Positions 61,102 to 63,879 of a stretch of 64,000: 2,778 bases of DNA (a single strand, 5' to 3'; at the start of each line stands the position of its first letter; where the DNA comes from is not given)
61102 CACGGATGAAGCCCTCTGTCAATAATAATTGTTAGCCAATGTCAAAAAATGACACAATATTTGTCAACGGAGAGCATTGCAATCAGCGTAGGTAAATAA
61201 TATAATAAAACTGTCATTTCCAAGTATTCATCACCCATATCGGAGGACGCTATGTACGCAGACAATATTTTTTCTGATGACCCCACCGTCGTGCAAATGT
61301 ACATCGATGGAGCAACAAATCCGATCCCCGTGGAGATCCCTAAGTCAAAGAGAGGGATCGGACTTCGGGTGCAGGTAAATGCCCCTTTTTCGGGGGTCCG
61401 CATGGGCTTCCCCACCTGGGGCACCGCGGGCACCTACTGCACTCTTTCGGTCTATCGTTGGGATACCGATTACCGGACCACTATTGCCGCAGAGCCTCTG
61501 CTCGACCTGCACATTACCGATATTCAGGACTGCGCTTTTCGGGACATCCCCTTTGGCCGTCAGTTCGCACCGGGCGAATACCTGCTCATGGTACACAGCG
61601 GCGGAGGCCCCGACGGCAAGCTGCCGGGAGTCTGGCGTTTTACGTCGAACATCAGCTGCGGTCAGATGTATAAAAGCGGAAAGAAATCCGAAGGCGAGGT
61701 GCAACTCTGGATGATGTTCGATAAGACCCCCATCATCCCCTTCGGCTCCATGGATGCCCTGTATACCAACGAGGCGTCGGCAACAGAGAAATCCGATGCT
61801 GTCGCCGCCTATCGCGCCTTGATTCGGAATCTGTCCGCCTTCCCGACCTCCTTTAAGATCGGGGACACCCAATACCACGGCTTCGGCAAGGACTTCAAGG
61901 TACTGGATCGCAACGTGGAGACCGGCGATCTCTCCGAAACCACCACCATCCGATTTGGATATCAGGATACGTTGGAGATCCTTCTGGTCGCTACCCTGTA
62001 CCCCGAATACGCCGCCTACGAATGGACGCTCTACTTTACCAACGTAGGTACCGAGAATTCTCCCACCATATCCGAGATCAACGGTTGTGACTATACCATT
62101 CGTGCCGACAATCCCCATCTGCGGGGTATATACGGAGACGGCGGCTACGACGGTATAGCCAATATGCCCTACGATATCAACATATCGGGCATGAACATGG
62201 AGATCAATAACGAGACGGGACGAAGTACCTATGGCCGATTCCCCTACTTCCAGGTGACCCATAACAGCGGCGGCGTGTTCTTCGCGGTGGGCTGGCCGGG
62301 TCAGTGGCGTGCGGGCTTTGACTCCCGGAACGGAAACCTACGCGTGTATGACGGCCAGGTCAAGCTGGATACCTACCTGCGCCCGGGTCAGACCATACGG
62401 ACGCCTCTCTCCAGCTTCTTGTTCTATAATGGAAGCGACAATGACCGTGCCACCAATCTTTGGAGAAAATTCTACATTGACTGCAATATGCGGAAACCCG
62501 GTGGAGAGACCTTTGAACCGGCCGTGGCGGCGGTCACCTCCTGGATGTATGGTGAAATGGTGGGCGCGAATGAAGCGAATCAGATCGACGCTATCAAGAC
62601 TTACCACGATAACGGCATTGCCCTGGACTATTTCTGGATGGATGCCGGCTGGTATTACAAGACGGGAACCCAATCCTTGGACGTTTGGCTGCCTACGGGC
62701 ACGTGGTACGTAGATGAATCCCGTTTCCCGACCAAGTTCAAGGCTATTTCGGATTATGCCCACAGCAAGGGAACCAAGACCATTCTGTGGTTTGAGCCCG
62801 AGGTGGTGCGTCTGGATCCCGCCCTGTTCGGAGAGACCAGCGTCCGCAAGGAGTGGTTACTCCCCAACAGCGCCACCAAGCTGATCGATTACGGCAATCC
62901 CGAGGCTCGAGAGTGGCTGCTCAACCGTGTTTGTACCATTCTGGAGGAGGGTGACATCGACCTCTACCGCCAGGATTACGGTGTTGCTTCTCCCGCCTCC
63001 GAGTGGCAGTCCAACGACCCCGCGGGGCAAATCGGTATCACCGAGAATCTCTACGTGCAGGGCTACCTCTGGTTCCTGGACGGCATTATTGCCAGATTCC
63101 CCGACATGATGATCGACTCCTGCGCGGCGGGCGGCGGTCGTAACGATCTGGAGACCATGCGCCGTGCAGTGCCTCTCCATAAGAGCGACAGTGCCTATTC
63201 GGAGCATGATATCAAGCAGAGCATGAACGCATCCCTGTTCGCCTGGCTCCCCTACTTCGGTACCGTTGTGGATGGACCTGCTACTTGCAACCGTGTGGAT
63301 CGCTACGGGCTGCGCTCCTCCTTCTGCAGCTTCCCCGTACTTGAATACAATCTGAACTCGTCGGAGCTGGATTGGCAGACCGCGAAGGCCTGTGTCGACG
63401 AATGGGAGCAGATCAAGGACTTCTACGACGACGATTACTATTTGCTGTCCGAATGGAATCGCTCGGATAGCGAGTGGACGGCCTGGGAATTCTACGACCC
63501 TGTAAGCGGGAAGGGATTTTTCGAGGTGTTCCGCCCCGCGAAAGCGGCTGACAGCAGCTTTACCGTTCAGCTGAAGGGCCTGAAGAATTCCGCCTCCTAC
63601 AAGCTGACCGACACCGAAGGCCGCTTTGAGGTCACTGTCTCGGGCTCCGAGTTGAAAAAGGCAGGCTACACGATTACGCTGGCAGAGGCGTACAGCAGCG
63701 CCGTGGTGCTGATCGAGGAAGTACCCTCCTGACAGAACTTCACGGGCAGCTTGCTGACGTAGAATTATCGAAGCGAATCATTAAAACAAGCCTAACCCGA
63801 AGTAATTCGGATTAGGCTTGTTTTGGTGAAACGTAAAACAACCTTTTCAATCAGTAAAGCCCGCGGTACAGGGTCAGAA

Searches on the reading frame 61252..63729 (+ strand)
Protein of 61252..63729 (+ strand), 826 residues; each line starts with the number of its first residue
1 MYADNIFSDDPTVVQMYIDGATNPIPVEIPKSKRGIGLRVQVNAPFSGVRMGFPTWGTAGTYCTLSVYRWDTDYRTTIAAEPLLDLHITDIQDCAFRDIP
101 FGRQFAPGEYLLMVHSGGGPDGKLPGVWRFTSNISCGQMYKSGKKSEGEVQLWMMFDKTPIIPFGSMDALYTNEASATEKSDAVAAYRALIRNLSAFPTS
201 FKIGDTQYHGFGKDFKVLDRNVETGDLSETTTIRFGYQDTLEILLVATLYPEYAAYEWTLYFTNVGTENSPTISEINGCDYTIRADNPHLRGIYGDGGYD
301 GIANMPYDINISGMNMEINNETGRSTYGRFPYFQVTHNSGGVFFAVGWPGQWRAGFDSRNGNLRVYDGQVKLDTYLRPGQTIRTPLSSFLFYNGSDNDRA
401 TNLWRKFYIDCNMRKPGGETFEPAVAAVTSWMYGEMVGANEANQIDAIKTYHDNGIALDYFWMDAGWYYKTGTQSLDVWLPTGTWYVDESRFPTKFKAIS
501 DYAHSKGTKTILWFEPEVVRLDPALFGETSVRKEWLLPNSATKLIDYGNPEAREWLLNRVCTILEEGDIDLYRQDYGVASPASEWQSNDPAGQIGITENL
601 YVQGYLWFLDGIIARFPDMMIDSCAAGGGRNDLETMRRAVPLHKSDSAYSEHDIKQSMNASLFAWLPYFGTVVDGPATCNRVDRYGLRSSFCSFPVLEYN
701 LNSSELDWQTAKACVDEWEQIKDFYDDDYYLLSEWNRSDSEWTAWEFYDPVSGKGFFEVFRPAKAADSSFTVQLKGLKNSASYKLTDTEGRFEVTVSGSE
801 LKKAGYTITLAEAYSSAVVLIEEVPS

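Call 71: search_protein_families(library=pfam, proteins=[window:61252-63729:+], max_evalue=0.001)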
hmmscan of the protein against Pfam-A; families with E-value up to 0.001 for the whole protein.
window:61252-63729:+ (826 aa): 3 families
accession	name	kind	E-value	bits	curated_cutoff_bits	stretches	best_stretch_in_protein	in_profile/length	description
PF02065.24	Melibiase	-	1.3e-18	67.6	27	1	449-709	65-325/347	Melibiase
PF01055.32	Glyco_hydro_31_2nd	-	1.2e-10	41.7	23.5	1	440-580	20-160/328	Glycosyl hydrolases family 31 TIM-barrel domain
PF16874.11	Glyco_hydro_36C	-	1.9e-07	31.9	27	1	742-820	1-76/77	Glycosyl hydrolase family 36 C-terminal domain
